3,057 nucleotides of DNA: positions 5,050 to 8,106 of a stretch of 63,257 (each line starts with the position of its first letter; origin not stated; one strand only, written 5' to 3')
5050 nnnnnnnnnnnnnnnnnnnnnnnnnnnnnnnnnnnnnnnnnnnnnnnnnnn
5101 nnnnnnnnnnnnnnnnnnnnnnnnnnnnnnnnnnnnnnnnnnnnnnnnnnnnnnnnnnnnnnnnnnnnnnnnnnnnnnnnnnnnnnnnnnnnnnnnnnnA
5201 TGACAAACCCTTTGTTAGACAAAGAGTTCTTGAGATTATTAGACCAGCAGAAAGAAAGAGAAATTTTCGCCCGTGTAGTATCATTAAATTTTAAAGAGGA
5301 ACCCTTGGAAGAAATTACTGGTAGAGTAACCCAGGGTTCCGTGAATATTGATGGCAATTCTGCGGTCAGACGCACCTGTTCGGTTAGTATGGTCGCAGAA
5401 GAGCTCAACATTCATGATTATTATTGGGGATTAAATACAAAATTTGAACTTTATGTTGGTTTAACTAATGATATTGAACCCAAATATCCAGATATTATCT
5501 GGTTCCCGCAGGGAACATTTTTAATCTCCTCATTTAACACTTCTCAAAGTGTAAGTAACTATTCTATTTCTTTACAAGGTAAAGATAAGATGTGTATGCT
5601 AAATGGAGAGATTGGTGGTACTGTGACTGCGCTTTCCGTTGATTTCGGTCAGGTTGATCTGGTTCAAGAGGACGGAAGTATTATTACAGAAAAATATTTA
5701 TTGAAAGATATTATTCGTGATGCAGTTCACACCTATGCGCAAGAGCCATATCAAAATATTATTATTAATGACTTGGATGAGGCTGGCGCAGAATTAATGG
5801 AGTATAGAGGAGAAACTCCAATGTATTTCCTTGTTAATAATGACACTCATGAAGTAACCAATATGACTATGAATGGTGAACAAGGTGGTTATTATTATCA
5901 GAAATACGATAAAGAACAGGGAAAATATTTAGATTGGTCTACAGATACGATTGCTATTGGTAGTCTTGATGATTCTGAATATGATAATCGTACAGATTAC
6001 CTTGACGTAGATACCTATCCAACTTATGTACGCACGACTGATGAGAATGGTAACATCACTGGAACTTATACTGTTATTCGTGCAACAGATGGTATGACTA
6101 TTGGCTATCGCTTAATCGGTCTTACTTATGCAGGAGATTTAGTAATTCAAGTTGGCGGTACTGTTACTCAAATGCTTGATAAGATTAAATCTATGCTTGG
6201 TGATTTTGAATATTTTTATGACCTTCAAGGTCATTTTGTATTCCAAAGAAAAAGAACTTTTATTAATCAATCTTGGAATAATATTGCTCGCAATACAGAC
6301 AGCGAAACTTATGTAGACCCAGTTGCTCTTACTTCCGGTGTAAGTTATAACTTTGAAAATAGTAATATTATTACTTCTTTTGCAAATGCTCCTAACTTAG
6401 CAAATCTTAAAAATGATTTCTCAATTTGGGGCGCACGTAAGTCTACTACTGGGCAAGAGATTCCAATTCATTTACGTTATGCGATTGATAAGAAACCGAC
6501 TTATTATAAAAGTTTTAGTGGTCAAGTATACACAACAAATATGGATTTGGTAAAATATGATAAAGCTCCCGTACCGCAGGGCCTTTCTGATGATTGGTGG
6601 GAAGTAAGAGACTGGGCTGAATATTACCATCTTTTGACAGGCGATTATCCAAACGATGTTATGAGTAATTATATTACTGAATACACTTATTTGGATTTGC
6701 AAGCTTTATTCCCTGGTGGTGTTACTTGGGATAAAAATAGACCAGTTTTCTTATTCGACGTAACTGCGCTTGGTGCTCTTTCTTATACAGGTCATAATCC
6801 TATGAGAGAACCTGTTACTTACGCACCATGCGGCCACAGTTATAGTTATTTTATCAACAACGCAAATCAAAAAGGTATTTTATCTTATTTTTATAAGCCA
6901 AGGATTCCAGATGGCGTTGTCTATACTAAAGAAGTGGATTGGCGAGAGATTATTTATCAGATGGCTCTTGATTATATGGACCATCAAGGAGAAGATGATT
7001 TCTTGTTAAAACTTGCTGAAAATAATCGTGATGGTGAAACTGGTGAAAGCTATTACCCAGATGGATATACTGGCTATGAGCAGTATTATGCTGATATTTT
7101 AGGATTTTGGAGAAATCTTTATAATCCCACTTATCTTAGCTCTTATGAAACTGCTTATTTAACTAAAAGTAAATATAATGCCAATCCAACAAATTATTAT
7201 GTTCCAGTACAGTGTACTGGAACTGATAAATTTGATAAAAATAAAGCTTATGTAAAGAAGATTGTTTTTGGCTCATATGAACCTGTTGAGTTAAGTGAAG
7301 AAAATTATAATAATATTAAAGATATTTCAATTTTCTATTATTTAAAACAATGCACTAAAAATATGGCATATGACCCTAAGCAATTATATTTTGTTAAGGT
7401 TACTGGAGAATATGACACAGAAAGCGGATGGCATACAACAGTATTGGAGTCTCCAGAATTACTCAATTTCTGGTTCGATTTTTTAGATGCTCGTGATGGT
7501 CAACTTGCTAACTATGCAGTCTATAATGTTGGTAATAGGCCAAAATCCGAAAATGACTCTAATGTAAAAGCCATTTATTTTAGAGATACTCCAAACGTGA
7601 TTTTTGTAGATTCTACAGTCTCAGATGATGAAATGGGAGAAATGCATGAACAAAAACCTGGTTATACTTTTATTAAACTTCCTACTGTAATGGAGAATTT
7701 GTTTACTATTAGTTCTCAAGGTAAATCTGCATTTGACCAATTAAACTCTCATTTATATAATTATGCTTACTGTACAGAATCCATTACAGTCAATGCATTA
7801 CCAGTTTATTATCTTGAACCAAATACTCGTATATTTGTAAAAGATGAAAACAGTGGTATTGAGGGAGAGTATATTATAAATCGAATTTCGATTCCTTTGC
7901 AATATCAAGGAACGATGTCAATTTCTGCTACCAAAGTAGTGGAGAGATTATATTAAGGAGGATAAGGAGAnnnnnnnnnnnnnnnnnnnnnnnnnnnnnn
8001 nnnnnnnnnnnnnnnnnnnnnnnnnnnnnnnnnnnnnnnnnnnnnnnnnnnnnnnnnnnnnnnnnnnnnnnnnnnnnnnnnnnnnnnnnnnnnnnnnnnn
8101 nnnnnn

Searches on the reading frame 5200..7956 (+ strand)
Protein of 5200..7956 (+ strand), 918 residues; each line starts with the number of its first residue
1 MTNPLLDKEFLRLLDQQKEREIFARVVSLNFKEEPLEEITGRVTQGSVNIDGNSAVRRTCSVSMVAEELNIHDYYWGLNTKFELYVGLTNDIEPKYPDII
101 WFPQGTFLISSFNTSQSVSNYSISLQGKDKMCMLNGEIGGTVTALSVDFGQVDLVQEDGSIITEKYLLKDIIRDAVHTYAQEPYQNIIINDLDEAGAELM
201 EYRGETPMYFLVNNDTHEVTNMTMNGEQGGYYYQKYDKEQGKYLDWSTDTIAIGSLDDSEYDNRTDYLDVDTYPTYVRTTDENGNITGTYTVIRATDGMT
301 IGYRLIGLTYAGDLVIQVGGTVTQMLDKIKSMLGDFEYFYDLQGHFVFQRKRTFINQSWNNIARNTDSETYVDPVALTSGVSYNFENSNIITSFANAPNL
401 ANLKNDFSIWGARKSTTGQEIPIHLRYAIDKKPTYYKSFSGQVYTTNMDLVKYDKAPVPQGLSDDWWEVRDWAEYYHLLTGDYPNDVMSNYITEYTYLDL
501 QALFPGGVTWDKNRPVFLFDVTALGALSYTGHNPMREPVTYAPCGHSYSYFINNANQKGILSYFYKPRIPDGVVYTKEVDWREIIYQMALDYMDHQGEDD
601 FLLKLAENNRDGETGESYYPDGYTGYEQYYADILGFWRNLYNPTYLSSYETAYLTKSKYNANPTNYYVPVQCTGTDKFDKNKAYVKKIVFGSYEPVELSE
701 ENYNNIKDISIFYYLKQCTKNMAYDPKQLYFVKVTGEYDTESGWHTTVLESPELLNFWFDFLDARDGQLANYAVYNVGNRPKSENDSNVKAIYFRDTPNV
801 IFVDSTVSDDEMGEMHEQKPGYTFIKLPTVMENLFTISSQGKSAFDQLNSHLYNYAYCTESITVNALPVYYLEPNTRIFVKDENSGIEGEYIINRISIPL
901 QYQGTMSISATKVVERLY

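Call 8: search_protein_families(library=phrogs, proteins=[window:5200-7956:+], max_evalue=0.001)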
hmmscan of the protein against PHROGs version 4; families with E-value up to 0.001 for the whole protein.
window:5200-7956:+ (918 aa): 2 families
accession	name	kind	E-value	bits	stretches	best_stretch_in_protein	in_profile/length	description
phrog_32343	-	unknown function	1.4e-36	126.9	3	10-191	14-191/921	-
phrog_1887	-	tail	1.3e-08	35.3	1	41-136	323-420/670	tail protein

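Call 12: search_protein_families(library=pfam, proteins=[window:5200-7956:+], max_evalue=0.001)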
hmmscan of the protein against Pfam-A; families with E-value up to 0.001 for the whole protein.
window:5200-7956:+ (918 aa): 1 family
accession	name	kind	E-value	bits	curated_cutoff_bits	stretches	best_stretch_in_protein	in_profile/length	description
PF16467.10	DUF5048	-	0.00084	19.9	32.3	1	842-914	29-100/103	Domain of unknown function (DUF5048)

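Call 75: search_solved_structures(query=window:5200-7956:+, max_evalue=0.1)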
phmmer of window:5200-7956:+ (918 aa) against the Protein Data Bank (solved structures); distinct sequences matched with E-value up to 0.1: 0.
